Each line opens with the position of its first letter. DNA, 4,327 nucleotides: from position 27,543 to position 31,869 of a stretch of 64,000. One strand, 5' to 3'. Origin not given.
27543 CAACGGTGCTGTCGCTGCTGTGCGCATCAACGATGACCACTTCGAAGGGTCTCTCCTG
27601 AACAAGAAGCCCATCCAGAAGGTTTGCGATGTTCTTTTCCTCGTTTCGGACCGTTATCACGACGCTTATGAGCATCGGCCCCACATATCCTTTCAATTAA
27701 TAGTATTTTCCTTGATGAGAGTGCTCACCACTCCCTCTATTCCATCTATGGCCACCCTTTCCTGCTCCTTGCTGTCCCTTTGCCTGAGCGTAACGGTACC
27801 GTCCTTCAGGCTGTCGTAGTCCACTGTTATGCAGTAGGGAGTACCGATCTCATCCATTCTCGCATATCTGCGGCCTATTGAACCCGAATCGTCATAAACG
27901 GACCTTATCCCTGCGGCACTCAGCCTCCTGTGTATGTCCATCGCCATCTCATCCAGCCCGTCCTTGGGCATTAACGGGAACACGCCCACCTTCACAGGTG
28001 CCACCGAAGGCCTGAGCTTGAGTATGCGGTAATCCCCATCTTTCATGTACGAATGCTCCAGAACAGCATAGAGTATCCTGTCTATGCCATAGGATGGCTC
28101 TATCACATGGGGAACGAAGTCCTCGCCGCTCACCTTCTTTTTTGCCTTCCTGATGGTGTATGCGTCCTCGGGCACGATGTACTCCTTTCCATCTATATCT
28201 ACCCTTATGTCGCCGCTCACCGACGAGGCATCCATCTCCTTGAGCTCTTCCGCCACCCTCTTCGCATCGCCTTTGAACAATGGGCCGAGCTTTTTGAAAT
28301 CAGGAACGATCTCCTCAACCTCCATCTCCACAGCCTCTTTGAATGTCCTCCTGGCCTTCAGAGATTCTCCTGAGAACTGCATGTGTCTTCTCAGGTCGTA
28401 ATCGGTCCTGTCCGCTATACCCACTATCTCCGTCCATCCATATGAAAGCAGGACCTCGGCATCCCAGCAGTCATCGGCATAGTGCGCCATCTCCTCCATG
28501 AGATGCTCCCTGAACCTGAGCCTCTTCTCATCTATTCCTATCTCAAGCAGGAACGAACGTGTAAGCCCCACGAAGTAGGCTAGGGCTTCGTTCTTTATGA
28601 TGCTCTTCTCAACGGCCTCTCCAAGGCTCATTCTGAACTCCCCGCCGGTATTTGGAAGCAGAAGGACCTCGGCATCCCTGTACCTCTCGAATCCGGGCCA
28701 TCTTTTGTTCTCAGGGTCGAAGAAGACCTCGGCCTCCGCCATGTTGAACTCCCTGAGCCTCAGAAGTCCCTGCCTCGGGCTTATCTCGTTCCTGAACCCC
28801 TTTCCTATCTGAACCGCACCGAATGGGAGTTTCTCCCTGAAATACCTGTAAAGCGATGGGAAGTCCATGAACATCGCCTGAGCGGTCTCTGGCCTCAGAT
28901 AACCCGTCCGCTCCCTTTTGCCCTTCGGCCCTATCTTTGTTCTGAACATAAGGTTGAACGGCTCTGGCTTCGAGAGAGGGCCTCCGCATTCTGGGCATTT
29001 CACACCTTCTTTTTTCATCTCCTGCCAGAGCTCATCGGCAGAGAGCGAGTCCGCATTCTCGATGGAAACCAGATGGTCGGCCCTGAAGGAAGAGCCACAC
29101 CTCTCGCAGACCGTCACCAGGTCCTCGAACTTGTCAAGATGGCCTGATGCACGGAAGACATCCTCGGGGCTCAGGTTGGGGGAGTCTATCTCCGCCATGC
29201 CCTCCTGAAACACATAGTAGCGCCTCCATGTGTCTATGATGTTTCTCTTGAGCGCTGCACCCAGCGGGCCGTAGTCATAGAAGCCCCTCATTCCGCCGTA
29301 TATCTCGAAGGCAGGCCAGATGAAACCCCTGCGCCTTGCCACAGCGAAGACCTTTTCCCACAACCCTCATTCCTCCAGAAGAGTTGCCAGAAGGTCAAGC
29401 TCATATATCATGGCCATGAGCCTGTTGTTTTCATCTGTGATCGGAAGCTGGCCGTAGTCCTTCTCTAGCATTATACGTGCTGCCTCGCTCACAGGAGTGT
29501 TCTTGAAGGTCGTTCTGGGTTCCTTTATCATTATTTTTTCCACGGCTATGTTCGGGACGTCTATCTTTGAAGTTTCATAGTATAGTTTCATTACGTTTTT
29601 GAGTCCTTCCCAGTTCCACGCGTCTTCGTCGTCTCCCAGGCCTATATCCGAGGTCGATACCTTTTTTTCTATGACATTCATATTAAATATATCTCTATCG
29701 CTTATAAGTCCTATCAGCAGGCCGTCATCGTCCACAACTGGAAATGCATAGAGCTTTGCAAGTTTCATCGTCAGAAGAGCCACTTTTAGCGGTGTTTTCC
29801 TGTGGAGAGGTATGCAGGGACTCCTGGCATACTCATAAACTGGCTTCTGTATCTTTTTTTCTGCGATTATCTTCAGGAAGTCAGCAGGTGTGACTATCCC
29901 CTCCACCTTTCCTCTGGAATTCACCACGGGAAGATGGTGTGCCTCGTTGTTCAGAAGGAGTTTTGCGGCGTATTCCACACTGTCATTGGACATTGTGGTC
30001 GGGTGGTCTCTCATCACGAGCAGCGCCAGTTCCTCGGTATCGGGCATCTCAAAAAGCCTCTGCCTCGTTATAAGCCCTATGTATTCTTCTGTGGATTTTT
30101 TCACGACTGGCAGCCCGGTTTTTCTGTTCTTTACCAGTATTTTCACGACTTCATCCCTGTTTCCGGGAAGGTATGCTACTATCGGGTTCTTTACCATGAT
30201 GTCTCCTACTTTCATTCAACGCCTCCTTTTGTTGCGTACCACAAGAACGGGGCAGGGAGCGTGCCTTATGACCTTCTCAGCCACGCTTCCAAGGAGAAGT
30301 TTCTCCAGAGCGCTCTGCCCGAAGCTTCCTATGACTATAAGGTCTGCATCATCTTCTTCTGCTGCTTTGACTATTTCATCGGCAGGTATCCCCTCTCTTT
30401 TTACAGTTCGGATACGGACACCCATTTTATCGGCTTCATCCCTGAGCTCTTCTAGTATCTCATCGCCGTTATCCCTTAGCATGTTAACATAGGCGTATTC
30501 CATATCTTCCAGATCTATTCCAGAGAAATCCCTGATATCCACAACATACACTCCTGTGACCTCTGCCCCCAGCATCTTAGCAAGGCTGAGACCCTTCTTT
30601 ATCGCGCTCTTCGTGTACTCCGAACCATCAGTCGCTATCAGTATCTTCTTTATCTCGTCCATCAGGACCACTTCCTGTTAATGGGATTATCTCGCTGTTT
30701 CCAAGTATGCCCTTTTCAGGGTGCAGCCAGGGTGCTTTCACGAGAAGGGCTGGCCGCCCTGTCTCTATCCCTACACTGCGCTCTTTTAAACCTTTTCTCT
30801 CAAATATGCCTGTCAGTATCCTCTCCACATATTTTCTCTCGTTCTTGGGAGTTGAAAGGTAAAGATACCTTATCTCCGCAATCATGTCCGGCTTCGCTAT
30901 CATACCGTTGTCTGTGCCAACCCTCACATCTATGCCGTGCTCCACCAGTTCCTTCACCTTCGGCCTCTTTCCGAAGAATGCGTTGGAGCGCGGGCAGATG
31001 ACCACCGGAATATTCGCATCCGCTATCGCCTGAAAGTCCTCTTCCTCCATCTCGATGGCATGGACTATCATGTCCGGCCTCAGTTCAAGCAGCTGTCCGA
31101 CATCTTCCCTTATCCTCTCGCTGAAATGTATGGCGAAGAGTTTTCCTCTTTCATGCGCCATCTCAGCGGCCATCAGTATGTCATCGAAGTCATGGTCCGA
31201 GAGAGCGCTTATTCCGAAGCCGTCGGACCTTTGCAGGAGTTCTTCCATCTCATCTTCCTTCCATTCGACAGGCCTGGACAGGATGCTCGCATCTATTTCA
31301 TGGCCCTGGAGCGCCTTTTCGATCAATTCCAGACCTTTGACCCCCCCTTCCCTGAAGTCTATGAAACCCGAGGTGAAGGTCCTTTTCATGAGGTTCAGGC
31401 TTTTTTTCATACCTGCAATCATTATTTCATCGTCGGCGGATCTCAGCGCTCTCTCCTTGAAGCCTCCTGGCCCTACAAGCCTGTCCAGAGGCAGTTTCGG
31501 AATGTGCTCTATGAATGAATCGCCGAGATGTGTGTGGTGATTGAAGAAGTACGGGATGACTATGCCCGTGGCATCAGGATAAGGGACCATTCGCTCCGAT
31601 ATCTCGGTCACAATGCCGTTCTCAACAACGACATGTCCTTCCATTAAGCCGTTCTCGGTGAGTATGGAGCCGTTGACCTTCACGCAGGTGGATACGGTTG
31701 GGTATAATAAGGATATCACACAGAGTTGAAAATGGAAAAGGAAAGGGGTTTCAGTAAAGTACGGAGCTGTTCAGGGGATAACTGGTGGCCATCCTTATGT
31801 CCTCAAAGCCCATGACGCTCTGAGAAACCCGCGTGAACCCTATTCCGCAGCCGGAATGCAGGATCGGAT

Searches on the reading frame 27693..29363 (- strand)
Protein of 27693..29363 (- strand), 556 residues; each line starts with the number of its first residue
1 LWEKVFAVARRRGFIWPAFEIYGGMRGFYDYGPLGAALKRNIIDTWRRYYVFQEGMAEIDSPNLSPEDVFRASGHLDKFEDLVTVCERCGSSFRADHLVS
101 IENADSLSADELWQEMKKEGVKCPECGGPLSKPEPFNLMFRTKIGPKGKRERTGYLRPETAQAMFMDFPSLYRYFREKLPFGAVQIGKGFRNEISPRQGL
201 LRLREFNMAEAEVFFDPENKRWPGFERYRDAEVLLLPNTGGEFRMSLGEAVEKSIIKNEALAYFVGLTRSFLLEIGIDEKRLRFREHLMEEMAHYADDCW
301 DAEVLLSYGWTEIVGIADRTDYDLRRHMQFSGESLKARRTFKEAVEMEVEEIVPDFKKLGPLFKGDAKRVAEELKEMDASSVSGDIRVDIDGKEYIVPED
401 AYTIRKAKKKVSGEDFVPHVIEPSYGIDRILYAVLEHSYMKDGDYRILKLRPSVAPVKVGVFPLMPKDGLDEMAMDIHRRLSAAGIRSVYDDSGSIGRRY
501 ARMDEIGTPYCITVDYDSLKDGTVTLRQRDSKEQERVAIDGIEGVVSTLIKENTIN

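Call 75: search_protein_families(library=pfam, proteins=[window:27693-29363:-], max_evalue=0.00001)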
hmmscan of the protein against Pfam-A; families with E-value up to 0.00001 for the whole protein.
window:27693-29363:- (556 aa): 2 families
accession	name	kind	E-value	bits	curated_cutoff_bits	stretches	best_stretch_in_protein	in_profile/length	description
PF03129.25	HGTP_anticodon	-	1.2e-23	83.5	21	1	458-547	1-92/94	Anticodon binding domain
PF00587.30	tRNA-synt_2b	-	3.4e-09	37.5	29.3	1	151-219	8-75/179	tRNA synthetase class II core domain (G, H, P, S and T)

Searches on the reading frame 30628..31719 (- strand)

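Call 75: search_protein_families(library=pfam, proteins=[window:30628-31719:-], max_evalue=0.00001)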
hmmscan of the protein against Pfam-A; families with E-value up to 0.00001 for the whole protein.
window:30628-31719:- (363 aa): 1 family
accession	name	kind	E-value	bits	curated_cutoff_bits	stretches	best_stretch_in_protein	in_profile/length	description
PF01979.26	Amidohydro_1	-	3.6e-09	36.8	25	1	53-289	1-270/345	Amidohydrolase family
